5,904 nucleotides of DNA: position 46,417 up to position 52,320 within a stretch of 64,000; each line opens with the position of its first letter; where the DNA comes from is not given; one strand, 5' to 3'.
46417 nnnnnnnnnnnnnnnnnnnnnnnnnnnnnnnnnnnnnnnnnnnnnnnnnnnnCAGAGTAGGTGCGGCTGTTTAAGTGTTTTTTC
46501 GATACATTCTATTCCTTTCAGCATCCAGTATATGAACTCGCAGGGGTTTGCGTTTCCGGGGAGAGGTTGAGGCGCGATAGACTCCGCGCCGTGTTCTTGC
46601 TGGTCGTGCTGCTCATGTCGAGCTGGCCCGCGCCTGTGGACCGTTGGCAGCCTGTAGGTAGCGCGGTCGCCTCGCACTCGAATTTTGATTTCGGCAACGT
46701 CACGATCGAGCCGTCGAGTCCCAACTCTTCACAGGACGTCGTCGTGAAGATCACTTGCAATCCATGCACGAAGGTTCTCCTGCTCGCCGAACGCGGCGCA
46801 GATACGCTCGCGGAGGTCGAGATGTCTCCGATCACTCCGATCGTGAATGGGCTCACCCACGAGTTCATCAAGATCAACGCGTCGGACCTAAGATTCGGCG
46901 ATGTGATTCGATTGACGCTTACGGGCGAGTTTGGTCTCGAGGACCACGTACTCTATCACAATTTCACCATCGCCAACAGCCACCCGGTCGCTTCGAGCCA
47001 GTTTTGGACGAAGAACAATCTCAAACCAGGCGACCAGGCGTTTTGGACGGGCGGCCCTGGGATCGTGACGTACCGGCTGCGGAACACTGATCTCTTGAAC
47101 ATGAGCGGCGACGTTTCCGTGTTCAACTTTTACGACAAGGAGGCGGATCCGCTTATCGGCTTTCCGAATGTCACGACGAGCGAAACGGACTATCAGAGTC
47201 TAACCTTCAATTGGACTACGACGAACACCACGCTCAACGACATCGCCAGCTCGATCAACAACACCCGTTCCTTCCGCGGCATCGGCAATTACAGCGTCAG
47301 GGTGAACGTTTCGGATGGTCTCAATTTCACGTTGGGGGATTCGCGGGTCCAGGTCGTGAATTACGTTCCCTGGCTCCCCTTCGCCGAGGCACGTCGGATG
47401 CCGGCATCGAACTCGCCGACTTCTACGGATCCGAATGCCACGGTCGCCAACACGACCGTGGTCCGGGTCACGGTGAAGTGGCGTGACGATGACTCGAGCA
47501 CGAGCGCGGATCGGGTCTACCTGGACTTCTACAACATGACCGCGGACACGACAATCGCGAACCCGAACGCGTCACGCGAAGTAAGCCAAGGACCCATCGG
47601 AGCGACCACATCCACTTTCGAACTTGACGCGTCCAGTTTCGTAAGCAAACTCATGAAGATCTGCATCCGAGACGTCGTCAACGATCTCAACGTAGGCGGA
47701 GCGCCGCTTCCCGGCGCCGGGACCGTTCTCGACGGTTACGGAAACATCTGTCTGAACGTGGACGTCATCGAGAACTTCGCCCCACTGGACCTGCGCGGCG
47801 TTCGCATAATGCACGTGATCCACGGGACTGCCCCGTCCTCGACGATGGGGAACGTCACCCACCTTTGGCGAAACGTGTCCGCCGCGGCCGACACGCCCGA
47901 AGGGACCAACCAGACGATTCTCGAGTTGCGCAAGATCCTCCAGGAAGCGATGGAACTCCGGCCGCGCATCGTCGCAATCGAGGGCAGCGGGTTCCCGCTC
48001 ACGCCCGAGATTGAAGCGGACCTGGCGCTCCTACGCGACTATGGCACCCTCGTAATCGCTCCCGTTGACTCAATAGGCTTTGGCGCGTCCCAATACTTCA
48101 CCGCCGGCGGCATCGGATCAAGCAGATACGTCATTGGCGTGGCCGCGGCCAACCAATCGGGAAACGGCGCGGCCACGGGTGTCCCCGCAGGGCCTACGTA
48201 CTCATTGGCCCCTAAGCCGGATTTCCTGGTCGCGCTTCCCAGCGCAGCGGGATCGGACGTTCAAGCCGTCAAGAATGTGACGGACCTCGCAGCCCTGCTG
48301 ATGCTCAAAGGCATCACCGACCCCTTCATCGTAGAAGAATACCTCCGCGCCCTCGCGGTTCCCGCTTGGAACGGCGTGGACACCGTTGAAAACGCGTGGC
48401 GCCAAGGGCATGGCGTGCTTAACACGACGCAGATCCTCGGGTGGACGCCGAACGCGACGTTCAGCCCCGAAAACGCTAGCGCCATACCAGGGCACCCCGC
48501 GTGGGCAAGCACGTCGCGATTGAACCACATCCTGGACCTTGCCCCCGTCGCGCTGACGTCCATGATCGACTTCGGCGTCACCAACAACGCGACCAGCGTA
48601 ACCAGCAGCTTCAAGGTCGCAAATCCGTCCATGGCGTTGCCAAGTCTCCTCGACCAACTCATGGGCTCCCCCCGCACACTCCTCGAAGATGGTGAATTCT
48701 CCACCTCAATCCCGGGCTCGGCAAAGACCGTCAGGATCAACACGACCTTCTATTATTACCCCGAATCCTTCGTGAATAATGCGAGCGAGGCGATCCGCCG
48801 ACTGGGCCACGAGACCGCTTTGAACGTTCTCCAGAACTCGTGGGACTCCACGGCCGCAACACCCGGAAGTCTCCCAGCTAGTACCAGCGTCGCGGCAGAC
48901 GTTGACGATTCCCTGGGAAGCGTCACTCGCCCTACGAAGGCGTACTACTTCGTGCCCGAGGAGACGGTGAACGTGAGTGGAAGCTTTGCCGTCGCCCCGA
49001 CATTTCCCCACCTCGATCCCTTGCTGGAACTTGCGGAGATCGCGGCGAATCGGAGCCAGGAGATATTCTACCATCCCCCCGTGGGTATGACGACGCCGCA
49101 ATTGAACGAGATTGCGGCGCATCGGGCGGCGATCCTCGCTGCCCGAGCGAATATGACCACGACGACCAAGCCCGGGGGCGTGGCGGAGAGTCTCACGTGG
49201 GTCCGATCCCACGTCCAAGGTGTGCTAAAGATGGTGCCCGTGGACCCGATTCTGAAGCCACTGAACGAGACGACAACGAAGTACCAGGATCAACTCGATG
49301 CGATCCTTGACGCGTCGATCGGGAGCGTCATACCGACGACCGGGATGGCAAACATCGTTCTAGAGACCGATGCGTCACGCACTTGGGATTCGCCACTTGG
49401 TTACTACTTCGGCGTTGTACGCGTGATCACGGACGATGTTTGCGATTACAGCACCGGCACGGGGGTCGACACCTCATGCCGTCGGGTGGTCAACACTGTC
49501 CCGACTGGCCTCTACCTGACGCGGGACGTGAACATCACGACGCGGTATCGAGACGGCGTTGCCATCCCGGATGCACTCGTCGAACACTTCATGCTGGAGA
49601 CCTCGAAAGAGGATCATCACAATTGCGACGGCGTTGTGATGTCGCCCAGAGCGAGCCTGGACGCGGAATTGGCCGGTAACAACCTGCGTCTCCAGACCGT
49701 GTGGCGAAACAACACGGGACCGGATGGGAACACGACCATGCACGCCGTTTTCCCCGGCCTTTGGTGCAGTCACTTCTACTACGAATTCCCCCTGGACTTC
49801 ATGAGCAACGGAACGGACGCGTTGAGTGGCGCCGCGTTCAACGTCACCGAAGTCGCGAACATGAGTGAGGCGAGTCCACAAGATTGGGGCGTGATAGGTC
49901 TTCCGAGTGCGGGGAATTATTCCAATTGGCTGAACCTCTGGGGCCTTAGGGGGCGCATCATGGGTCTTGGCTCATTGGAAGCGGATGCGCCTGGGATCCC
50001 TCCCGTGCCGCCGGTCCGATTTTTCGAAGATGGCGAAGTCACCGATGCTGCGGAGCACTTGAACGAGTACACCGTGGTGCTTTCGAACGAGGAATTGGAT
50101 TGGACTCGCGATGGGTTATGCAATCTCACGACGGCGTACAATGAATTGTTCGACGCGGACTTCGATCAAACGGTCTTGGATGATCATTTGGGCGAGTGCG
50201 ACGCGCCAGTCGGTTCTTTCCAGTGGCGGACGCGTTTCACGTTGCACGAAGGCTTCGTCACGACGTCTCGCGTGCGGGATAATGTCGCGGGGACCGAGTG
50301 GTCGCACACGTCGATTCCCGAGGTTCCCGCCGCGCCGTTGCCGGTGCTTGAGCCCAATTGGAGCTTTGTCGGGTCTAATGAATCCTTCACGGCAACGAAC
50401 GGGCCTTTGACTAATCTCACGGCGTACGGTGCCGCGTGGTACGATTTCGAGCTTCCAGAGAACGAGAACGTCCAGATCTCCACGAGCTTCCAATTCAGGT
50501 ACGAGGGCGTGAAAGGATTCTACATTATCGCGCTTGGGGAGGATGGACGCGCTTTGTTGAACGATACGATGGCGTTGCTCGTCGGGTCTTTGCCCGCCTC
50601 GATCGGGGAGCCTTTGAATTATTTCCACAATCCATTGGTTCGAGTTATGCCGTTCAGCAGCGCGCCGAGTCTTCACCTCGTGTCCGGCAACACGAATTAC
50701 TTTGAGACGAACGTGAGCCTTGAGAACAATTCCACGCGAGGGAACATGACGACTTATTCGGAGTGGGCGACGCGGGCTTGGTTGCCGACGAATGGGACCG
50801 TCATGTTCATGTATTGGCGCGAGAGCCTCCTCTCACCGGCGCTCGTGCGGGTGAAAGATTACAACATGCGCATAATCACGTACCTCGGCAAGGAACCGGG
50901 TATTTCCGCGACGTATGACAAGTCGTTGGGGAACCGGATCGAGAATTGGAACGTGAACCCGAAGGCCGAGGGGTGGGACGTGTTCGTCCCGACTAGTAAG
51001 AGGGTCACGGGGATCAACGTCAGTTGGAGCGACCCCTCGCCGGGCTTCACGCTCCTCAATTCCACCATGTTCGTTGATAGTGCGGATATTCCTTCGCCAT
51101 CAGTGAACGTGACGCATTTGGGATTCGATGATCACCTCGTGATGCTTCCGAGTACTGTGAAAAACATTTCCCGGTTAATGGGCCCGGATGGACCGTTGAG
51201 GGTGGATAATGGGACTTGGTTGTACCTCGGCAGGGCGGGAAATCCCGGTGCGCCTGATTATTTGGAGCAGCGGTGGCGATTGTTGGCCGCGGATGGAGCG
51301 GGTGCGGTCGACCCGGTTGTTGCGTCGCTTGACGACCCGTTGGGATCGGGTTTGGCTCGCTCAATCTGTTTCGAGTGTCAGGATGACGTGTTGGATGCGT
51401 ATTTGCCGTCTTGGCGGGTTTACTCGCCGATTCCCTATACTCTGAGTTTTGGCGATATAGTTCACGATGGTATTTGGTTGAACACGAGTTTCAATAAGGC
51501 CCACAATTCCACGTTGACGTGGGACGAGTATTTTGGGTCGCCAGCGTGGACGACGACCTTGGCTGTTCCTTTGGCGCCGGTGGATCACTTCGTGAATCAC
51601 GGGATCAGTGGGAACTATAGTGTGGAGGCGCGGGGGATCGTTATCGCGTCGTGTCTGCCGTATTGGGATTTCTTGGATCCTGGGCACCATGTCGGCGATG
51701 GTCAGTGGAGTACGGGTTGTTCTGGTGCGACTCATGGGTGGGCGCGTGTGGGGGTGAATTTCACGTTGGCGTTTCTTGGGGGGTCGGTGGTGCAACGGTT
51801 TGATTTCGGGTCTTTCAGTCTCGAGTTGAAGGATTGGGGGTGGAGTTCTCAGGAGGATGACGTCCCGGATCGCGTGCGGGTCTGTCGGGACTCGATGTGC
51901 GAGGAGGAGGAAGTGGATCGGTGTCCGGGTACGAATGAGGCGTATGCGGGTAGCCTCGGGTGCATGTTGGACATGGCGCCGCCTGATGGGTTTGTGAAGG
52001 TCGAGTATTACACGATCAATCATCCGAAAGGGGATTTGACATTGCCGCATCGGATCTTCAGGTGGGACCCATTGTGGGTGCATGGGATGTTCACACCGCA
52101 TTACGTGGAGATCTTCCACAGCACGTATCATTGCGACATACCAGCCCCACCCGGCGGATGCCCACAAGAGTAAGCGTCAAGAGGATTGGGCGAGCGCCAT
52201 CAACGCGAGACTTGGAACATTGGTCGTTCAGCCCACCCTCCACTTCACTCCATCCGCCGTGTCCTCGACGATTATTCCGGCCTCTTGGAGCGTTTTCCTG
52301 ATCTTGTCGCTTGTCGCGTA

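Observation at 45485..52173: Second copy of the beta-helix / giant glycoprotein module, 26 kb downstream of the first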

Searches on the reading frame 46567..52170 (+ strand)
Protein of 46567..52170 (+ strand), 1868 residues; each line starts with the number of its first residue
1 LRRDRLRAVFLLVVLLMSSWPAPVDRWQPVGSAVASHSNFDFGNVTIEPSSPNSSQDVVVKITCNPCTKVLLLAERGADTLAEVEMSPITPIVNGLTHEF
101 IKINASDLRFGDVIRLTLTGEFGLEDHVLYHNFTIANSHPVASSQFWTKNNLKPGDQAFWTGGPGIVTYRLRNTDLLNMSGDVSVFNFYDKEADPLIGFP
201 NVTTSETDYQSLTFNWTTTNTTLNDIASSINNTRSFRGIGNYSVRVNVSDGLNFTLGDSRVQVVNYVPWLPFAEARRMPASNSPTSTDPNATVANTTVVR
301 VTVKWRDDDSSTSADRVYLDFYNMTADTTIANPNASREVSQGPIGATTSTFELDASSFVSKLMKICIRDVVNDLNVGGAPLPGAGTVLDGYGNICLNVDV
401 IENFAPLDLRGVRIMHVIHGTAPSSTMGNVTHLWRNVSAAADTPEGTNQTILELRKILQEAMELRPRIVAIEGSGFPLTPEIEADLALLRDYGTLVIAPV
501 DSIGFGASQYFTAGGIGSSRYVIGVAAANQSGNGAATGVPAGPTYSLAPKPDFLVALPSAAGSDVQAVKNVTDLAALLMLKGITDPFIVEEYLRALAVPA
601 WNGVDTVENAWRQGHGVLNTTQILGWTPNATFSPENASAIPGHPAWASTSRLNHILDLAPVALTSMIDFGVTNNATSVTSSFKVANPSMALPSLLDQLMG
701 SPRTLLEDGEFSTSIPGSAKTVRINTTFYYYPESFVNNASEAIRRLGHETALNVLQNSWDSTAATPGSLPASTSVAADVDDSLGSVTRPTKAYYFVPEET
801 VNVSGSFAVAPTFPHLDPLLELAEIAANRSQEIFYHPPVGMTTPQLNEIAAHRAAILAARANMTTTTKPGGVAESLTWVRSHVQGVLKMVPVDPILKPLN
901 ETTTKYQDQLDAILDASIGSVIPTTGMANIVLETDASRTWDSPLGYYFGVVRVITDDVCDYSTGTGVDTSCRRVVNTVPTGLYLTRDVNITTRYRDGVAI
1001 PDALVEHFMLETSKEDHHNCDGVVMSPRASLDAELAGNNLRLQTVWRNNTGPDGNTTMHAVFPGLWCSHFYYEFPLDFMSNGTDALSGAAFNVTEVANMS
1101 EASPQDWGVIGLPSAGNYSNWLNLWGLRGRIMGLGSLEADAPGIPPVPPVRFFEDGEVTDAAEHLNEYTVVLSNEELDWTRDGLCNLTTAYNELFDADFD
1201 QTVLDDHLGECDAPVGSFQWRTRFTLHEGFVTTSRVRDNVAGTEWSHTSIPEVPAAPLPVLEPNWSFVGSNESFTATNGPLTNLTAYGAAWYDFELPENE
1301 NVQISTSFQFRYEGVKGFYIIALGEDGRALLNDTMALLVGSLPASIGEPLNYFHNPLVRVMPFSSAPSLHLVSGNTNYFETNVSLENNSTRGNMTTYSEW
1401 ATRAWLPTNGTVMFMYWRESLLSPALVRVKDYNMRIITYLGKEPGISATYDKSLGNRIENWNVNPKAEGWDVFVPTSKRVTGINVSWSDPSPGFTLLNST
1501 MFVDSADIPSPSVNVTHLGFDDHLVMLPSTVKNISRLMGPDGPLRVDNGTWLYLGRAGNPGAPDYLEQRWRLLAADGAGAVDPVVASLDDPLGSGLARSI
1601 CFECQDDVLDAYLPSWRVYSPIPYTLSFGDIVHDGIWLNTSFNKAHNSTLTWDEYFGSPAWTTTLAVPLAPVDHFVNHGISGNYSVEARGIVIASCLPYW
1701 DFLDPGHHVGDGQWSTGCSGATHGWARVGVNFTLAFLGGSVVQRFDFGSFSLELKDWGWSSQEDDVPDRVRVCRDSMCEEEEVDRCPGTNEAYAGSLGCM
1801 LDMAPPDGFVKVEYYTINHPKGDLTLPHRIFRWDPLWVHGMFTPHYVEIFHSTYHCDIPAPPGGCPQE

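Call 9: search_protein_families(library=pfam, proteins=[window:46567-52170:+], max_evalue=0.1)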
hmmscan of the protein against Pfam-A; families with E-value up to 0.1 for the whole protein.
window:46567-52170:+ (1868 aa): 0 families

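Call 10: search_protein_families(library=ncbifam, proteins=[window:46567-52170:+], max_evalue=0.1)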
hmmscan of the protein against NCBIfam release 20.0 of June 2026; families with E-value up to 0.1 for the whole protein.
window:46567-52170:+ (1868 aa): 0 families
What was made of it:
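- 46567..52173 (+): G2: giant secreted protein, 1868 aa, TTG start. 57 N-glycosylation sequons, 20 Cys, pI 4.75, no C-terminal membrane anchor. No Pfam or NCBIfam family (calls 9, 10).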

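Call 13: find_homologous_proteins(query=window:46567-52170:+)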
Query window:46567-52170:+: 8000 candidates shared short words with the query, none scored E <= 0.001.

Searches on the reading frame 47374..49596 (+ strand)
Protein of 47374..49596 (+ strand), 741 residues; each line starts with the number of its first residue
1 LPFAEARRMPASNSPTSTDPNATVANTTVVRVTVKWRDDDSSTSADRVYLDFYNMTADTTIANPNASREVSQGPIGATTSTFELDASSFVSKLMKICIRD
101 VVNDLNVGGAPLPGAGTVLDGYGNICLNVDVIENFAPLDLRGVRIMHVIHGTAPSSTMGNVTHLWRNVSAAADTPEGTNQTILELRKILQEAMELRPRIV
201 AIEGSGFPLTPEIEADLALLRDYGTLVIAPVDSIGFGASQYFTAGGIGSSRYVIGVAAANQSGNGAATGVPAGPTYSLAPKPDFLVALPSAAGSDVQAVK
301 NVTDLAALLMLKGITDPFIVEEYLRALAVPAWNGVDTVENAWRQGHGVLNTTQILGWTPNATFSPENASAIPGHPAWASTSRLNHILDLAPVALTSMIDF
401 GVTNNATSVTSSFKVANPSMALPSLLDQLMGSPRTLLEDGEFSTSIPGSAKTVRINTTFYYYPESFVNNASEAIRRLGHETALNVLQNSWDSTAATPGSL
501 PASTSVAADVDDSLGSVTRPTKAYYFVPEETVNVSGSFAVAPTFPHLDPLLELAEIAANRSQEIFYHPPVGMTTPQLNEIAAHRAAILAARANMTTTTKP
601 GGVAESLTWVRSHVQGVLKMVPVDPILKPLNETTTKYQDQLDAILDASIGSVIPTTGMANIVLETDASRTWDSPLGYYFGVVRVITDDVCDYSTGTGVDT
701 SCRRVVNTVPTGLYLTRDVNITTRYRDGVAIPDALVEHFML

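Call 53: find_related_loci(query=A4, collection=metagenome_contigs, flank=10000)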
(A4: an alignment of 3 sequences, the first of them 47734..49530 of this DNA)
Query A4 (599 aa) in metagenome_contigs; peptide patterns used: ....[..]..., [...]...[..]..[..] (x = any residue, [..] = any of these).
285 stretches matched a pattern, but none encodes a relative of the query by tblastn (E <= 1e-3).
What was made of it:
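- Tried and rejected: The JGI metagenome scan with G found nothing (call 53).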

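Call 67: predict_structure(alignment_id=A5)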
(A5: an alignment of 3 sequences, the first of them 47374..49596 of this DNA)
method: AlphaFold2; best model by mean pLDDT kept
length: 741 residues; sequences in the alignment: 3
mean_pLDDT: 39.0   pTM: 0.25
mean pLDDT of the five models: 39.0, 38.7, 37.0, 35.3, 33.4
residues with pLDDT >= 90: 0; 70-90: 82; 50-70: 120; < 50: 539
segments of 3 or more residues with pLDDT < 50: 1-29, 40-45, 57-63, 72-78, 103-145, 152-163, 221-227, 229-547, 643-741
pLDDT, mean of each block of 10 residues (from residue 1): 21 25 34 50 53 51 55 45 54 53 41 32 37 27 49 38 54 63 77 61 55 56 46 26 22 25 22 22 24 26 36 33 34 30 24 22 21 22 21 20 22 21 22 20 20 30 34 31 31 29 30 26 25 25 42 77 82 85 84 62 70 84 75 64 39 25 27 32 30 31 28 28 29 24 20
secondary structure, 60 per line:
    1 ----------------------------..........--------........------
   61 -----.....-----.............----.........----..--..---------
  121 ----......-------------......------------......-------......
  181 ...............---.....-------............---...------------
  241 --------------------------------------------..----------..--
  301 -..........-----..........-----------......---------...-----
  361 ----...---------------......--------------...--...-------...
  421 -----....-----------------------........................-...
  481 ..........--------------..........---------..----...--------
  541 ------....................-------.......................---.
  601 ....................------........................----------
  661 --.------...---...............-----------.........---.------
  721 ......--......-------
elements in order (helices of 4 or more, strands of 3 or more residues): E29-38 E47-54 E66-70 E76-85 E93-101 E125-130 E144-149 E162-167 H175-195 E199-203 H211-222 E226-228 H302-311 H317-326 H338-343 H383-388 E403-405 E408-410 H426-429 E453-463 H464-476 H478-490 H505-514 E530-532 H547-566 H574-596 H600-620 H627-650 E676-690 E702-710 E721-726 E729-734
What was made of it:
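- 49012..49323 (+): Predicted four-helix region of G2 (aa ~816-919). The only confident part (pLDDT 62-85) of the otherwise poor model of aa 270-1010 (call 67).
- Tried and rejected: The structure model of G2 aa 270-1010 from a 3-sequence alignment was unusable (pLDDT 39, call 67).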

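Call 99: find_related_loci(query=A4, collection=viral_contigs, flank=5000)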
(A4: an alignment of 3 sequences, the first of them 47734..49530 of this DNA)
Query A4 (599 aa) in viral_contigs; peptide patterns used: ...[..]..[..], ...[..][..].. (x = any residue, [..] = any of these).
76 stretches matched a pattern, but none encodes a relative of the query by tblastn (E <= 1e-3).
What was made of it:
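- No relative was found in 2.9 million viral contigs (call 99).
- Tried and rejected: The viral contig scan found nothing (call 99).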
